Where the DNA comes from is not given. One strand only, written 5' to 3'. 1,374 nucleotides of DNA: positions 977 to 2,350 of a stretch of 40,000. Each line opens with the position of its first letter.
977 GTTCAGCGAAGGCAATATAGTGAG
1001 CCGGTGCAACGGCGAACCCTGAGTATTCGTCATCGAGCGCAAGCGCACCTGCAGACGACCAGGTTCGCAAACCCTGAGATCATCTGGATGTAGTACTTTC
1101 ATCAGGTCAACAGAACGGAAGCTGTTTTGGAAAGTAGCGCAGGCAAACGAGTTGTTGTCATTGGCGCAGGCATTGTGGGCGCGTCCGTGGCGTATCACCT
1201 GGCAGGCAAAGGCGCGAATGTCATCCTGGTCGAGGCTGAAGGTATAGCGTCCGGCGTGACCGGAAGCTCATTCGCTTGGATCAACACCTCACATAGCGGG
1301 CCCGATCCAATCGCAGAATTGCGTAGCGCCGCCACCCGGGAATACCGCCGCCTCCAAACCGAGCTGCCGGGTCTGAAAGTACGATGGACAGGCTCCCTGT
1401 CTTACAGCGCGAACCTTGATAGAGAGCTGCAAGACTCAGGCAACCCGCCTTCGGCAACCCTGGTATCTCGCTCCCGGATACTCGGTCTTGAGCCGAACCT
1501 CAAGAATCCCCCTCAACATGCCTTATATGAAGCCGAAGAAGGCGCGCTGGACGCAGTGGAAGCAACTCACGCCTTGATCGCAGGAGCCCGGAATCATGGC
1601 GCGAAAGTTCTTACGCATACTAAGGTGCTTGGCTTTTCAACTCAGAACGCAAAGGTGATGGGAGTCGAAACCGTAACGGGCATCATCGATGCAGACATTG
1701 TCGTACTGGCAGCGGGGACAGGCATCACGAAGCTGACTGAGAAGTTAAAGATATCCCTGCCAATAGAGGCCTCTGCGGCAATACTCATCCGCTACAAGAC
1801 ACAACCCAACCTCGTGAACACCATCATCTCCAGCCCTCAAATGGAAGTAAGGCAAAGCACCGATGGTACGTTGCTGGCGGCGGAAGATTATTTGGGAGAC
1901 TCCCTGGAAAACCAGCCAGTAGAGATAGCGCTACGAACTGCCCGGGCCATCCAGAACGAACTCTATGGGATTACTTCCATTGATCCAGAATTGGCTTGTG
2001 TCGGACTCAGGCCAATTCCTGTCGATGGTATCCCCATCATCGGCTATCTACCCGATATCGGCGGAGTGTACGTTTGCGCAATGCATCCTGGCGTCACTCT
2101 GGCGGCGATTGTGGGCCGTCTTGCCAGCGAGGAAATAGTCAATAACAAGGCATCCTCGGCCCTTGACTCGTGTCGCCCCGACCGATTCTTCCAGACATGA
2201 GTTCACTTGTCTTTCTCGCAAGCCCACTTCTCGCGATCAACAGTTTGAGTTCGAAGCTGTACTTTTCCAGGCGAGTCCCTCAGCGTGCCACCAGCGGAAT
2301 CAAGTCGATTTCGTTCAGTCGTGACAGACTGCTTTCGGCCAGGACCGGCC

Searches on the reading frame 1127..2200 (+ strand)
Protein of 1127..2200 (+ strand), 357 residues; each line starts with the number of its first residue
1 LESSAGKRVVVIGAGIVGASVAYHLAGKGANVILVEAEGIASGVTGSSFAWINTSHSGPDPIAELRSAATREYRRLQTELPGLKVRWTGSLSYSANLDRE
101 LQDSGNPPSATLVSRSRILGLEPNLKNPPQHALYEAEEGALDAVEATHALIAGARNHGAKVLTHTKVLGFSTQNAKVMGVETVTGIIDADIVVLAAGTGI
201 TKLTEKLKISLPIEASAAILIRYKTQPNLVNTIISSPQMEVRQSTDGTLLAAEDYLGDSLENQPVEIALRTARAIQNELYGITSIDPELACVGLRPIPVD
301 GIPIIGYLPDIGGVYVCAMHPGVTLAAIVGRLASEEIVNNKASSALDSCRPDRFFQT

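Call 11: search_protein_families(library=pfam, proteins=[window:1127-2200:+], max_evalue=0.001)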
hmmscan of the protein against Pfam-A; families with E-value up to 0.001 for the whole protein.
window:1127-2200:+ (357 aa): 5 families
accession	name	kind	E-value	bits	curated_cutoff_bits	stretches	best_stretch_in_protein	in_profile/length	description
PF01266.30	DAO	-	1.6e-51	176.3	27.9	1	8-335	1-352/353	FAD dependent oxidoreductase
PF07992.20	Pyr_redox_2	-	6.8e-08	32.7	26.1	1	7-39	143-175/291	Pyridine nucleotide-disulphide oxidoreductase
PF00890.30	FAD_binding_2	-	4.7e-06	26.5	20.4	1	9-183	2-181/414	FAD binding domain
PF03486.20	HI0933_like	-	0.00036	20.5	50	0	8-38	2-32/244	HI0933-like protein Rossmann domain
PF13450.12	NAD_binding_8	-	0.00091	19.9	21.9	0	11-44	1-34/68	NAD(P)-binding Rossmann-like domain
